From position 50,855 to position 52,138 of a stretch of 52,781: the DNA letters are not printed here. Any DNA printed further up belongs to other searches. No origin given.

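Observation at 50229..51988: DNA methyltransferase translationally coupled to a truncated ACC-deaminase / D-cysteine-desulfhydrase-like PLP enzyme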

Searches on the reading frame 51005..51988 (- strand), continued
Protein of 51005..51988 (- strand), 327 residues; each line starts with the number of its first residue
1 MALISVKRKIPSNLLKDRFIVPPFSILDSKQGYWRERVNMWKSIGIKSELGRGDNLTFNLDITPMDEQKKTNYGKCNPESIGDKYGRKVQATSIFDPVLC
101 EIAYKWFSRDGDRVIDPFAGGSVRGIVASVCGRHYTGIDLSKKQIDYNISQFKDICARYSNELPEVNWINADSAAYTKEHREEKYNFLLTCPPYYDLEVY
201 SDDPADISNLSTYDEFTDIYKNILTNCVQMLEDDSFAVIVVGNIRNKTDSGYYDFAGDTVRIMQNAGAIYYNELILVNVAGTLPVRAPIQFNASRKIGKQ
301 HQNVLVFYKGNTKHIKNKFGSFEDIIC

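Call 108: search_solved_structures(query=A5, max_evalue=0.001, show_alignments=5)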
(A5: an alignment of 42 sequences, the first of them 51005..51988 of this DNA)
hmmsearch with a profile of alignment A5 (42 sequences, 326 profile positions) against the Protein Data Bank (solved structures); distinct sequences matched with E-value up to 0.001: 7.
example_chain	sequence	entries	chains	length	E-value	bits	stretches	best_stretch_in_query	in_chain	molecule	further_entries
2zie_A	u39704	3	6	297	2.7e-12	49.7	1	171-246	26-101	Putative modification methylase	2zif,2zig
8s9n_A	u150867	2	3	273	2e-07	33.7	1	96-150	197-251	DNA cytosine-N4 methyltransferase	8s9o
8s9m_A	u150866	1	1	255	1.7e-06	30.6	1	96-150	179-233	DNA cytosine-N4 methyltransferase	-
1g60_A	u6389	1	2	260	0.00014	24.3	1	101-151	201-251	Adenine-specific Methyltransferase MboIIA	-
7wm5_A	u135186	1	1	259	0.00021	23.8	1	76-240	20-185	Methyltransferase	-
7wm6_A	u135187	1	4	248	0.00065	22.1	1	91-240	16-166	Methyltransferase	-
6pbd_A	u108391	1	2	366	0.00097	21.6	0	110-154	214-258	Modification methylase CcrMI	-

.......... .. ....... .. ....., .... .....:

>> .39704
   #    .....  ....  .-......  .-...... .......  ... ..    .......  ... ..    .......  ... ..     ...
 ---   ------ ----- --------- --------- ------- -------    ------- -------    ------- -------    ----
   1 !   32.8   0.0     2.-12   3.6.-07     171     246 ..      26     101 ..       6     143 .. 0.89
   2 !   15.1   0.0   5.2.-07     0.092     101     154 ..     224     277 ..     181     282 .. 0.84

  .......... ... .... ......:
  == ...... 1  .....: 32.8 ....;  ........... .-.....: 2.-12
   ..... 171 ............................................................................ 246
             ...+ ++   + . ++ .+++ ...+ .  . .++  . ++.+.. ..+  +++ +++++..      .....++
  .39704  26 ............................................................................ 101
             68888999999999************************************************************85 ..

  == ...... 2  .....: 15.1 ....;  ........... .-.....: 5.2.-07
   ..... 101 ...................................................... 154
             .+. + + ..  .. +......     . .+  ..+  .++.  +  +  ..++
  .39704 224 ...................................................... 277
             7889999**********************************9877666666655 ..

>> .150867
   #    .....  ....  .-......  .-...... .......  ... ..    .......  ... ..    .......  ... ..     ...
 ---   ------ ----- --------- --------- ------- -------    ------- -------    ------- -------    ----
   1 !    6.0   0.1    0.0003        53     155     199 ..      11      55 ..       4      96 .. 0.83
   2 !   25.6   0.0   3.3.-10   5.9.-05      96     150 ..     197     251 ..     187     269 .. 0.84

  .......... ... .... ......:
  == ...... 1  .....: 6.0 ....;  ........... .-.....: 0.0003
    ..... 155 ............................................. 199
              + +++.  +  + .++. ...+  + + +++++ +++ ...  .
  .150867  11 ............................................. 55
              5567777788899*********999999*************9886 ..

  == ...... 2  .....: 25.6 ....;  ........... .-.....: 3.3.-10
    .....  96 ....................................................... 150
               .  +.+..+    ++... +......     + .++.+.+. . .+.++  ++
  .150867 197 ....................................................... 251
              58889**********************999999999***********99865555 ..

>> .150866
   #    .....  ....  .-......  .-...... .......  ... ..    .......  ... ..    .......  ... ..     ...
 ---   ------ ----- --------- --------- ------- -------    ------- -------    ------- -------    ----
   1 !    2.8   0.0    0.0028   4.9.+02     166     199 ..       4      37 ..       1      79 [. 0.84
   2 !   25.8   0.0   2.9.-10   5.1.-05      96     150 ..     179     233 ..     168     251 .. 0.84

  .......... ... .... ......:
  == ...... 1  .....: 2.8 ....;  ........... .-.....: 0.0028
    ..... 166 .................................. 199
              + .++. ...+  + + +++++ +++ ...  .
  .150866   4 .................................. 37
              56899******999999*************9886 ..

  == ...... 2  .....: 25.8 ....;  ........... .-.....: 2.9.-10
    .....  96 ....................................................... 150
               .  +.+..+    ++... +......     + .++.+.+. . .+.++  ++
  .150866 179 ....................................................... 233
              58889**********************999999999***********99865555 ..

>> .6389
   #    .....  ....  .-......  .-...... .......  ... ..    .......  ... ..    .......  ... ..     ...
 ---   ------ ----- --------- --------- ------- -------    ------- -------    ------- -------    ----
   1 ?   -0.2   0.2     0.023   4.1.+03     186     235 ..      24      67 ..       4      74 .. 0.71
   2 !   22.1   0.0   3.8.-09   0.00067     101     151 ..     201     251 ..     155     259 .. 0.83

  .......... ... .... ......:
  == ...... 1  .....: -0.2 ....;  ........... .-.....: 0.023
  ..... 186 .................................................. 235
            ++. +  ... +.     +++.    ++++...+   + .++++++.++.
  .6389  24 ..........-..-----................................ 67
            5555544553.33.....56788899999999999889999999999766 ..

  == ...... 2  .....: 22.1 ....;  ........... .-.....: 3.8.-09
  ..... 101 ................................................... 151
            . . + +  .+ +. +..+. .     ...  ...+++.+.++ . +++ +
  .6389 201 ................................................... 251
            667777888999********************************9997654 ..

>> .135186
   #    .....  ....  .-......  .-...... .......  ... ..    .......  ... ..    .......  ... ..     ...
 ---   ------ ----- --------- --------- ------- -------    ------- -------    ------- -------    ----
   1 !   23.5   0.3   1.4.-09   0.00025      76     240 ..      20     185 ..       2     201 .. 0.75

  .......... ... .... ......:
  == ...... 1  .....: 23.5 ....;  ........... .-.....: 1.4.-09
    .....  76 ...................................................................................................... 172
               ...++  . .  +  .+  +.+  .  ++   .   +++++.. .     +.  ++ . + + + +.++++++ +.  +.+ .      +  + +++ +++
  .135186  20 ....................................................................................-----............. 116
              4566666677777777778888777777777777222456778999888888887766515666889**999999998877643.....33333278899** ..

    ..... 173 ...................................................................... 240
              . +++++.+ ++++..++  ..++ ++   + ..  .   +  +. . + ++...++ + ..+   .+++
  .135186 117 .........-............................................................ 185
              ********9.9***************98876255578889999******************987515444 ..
